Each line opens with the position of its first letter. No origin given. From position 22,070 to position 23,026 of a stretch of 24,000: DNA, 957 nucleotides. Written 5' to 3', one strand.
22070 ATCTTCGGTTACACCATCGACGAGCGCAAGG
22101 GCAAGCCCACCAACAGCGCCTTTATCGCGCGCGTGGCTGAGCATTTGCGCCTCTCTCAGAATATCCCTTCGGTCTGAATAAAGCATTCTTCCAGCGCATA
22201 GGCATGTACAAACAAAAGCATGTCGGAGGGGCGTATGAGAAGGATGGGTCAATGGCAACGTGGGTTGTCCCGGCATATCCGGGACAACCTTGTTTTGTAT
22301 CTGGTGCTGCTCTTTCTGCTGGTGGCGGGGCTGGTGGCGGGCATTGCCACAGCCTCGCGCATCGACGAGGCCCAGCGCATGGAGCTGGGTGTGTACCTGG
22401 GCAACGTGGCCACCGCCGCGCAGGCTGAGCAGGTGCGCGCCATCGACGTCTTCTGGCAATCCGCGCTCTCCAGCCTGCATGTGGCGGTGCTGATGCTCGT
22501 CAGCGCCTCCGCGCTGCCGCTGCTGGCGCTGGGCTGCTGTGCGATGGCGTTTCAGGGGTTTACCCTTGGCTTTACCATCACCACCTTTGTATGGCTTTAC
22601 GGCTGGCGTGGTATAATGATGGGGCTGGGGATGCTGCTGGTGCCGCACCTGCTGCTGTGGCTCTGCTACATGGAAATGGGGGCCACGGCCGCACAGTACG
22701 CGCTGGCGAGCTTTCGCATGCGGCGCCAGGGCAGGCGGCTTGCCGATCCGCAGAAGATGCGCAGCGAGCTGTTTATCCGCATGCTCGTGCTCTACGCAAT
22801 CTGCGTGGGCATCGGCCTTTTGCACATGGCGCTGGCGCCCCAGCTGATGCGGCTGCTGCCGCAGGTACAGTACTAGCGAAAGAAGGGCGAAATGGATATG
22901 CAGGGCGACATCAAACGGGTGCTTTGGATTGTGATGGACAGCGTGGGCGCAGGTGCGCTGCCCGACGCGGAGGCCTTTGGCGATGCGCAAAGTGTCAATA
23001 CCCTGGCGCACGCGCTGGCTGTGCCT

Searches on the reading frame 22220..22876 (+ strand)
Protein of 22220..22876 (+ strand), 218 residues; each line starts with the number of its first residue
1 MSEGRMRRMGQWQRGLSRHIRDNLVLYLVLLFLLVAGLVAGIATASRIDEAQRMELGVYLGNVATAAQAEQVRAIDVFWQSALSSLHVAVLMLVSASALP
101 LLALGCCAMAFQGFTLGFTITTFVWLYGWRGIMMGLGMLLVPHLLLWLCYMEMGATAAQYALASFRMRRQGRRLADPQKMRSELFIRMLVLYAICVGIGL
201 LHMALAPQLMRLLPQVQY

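Call 5: search_protein_families(library=ncbifam, proteins=[window:22220-22876:+])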
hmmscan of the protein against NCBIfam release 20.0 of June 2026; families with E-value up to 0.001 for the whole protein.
window:22220-22876:+ (218 aa): 1 family
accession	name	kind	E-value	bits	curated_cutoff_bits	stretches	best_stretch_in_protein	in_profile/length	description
TIGR02831.1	spo_II_M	equivalog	1.1e-23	84.1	100.2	1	15-211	2-199/200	stage II sporulation protein M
